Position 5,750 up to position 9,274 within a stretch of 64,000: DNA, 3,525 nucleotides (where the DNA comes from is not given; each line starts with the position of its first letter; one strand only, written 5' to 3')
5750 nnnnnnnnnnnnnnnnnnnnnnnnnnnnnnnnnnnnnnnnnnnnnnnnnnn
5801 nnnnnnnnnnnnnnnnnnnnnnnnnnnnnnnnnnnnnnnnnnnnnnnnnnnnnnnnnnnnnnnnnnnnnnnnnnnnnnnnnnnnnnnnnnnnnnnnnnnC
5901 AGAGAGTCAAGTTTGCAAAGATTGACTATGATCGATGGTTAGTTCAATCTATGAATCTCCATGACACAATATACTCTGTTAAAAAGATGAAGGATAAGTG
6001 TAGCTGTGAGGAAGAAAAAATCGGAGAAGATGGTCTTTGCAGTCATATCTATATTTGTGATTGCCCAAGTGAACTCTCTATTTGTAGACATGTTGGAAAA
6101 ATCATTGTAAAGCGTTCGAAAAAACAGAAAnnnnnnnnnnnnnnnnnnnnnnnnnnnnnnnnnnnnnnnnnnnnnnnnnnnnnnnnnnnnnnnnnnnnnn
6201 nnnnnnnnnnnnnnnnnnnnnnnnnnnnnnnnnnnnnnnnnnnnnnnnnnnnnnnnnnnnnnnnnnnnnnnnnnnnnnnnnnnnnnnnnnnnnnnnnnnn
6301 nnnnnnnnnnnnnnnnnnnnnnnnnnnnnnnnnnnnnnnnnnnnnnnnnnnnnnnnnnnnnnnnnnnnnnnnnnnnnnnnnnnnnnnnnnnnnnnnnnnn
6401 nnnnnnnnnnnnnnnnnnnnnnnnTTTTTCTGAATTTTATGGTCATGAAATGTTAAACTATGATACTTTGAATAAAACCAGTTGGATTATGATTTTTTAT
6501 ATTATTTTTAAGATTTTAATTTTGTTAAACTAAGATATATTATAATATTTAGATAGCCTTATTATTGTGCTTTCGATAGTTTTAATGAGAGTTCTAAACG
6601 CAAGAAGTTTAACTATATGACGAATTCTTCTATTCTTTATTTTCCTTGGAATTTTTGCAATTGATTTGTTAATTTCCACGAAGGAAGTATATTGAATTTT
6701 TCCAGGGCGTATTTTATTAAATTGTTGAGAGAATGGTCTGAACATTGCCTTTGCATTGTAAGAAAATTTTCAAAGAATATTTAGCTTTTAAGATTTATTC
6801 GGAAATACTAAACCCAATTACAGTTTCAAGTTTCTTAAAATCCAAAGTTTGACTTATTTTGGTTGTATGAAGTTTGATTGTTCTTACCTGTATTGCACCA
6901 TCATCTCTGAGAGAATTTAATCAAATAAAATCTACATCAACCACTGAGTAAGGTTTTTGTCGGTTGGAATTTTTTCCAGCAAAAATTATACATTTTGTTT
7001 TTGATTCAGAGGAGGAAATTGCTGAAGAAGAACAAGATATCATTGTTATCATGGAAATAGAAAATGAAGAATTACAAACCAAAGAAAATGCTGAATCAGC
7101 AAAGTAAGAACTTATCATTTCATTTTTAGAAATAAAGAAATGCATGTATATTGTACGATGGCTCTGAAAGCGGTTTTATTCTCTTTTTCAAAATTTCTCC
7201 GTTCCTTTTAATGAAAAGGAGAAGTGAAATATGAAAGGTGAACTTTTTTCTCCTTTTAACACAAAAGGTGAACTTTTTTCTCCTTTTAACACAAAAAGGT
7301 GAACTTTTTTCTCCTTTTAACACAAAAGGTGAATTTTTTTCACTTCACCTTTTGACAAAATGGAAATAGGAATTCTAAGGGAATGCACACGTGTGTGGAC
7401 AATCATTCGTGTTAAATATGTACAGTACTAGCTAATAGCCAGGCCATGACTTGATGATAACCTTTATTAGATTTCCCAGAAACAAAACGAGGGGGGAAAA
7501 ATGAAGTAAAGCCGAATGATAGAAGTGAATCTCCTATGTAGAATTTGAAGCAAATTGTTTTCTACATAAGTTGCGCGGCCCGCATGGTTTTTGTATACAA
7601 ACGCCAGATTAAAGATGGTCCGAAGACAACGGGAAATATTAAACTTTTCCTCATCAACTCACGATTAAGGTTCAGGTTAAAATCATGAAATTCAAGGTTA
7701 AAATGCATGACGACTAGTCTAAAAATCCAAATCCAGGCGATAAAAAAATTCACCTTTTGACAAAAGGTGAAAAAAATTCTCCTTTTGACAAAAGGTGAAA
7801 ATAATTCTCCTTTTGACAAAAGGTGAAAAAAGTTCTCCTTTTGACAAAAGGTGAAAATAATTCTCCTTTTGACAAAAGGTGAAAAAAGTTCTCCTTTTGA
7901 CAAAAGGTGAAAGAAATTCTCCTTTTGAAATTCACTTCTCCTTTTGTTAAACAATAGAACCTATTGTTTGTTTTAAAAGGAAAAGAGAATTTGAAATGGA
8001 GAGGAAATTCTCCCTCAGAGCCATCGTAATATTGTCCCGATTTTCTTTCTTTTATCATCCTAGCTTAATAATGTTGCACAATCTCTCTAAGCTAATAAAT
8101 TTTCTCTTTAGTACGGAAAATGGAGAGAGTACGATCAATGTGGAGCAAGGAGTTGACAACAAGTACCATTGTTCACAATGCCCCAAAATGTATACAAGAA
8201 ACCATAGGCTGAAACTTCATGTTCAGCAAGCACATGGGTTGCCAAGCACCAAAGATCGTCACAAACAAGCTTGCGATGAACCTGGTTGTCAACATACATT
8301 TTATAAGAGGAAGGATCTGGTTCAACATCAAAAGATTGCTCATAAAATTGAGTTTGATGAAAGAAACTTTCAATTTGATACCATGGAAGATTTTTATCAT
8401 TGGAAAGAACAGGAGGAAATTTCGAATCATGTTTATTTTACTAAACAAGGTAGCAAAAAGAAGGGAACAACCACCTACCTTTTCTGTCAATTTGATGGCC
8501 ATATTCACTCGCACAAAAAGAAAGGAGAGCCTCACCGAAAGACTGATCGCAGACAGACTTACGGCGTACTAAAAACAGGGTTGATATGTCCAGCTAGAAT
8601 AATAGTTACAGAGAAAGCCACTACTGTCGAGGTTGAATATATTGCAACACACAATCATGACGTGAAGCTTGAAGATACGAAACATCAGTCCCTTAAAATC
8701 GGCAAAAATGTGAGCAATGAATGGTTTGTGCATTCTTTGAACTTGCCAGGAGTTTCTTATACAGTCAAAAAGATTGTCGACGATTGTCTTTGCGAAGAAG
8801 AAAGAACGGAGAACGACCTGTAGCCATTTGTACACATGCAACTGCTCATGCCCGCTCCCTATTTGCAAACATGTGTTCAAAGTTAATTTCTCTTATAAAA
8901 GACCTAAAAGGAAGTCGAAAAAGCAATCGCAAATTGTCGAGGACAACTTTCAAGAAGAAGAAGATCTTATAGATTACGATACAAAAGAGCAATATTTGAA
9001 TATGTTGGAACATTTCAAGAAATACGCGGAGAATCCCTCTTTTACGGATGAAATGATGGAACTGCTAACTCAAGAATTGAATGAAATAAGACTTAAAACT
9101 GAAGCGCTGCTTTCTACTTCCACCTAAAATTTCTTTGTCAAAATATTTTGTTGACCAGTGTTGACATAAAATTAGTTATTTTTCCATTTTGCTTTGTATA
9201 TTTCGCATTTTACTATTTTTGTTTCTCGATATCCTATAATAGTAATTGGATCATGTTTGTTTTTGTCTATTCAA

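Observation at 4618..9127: Tandem modular C2H2 + FLYWCH-type zinc-finger genes; the second copy carries a frameshift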

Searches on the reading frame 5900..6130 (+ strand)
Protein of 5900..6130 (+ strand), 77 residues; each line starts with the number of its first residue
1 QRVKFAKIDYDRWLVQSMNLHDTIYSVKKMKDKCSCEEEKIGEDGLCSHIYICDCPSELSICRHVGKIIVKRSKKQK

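Call 74: search_protein_families(library=pfam, alignment_id=A6, max_evalue=1)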
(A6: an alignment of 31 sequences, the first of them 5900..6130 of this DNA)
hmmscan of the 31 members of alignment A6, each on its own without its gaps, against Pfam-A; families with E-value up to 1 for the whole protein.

A. member 1, window:5900-6130:+ (77 aa): 1 family
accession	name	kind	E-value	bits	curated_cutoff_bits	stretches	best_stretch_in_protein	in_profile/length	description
PF19411.4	Clink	-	0.031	14.8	25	1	10-51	37-76/141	Cell cycle link protein Clink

B. families by the number of members that match (of 31 scanned): 12 families
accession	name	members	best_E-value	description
PF02949.25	7tm_6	1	0.027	7tm Odorant receptor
PF19411.4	Clink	1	0.031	Cell cycle link protein Clink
PF21349.2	RUBY_RBDX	1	0.057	Rubrerythrin, rubredoxin-like domain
PF13122.11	DUF3977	1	0.064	Protein of unknown function (DUF3977)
PF17170.10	DUF5128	1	0.081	6-bladed beta-propeller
PF13141.11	DUF3979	1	0.15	Protein of unknown function (DUF3979)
PF14587.12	Glyco_hydr_30_2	1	0.2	O-Glycosyl hydrolase family 30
PF10654.15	DUF2481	1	0.28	Protein of unknown function (DUF2481)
PF00035.32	dsrm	1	0.3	Double-stranded RNA binding motif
PF13597.11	NRDD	1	0.32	Anaerobic ribonucleoside-triphosphate reductase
PF04434.22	SWIM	1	0.41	SWIM zinc finger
PF14835.12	zf-RING_6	1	0.8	zf-RING of BARD1-type protein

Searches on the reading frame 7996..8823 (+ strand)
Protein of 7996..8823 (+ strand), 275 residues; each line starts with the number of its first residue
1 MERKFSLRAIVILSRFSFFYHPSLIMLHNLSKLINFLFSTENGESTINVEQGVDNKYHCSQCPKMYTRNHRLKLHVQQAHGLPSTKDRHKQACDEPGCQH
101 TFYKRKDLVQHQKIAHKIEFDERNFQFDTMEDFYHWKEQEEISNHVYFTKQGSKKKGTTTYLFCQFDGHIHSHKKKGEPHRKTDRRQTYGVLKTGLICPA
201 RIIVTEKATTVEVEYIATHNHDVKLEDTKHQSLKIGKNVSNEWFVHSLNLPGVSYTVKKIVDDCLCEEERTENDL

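Call 7: search_protein_families(library=pfam, proteins=[window:8113-8820:+], max_evalue=1)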
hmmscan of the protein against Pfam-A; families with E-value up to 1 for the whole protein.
window:8113-8820:+ (236 aa): 4 families
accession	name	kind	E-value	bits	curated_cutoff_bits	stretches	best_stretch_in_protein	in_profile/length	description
PF00096.32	zf-C2H2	-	3.7e-05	24.4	25.2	2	18-41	1-23/23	Zinc finger, C2H2 type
PF16159.10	FOXP-CC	-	0.066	14.2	28.9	1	51-79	4-32/69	FOXP coiled-coil domain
PF25412.1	zf-C2H2_ZNF592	-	0.11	12.9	27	1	125-140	22-37/45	ZNF592-like C2H2 zinc finger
PF18868.7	zf-C2H2_3rep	-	0.38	11.9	30.8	1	20-129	1-108/126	Zinc finger C2H2-type, 3 repeats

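Call 28: find_homologous_proteins(query=window:8113-8820:+)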
Query window:8113-8820:+ (236 aa): 2 proteins with E <= 0.001 among 82 candidates.
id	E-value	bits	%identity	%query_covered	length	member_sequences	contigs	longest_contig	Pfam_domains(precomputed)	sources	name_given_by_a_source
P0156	1.0e-159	548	100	100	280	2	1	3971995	-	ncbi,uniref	ncbi:uncharacterized protein [Clytia hemisphaerica]|uniref:uncharacterized protein isoform X2 n=1 Ta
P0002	2.0e-83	298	70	76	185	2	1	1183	-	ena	-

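Call 29: list_cluster_members(proteins=[P0156])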
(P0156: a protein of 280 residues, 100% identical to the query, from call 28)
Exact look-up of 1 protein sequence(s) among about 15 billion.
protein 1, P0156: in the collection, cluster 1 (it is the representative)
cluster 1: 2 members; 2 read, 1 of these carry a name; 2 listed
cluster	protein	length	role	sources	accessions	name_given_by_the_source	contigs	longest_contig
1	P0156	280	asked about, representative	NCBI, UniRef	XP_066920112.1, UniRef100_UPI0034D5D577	uncharacterized protein [Clytia hemisphaerica] | uncharacterized protein isoform X2 n=1 Tax=Clytia hemisphaerica TaxID=252671 ...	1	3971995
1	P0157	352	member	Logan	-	-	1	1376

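Call 32: find_encoding_contigs(protein=P0157, flank=5000)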
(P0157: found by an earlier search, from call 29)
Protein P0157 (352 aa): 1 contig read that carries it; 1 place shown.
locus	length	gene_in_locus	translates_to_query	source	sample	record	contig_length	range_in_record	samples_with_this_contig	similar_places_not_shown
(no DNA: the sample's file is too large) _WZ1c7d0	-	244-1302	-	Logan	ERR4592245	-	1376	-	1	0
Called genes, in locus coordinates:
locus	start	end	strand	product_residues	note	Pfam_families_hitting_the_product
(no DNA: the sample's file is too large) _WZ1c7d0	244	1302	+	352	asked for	-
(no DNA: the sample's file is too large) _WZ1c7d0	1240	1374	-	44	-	?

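Call 60: find_encoding_contigs(protein=window:7996-8823:+, flank=3000, max_places=10)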
Protein window:7996-8823:+ (275 aa): no gene with exactly this product is on record in the collection.

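Call 61: find_encoding_contigs(protein=window:8071-8823:+, flank=3000, max_places=10)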
Protein window:8071-8823:+ (250 aa): no gene with exactly this product is on record in the collection.

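Call 62: find_encoding_contigs(protein=P0156, flank=10000, max_places=3)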
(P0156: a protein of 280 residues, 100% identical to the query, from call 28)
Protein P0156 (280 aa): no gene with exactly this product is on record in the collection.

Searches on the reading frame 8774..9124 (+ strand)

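Call 7: search_protein_families(library=pfam, proteins=[window:8774-9124:+], max_evalue=1)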
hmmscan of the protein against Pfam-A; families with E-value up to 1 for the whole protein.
window:8774-9124:+ (117 aa): 1 family
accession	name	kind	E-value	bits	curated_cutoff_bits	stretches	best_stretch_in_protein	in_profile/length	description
PF01544.23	CorA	-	0.046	13.5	27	1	37-104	156-224/292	CorA-like Mg2+ transporter protein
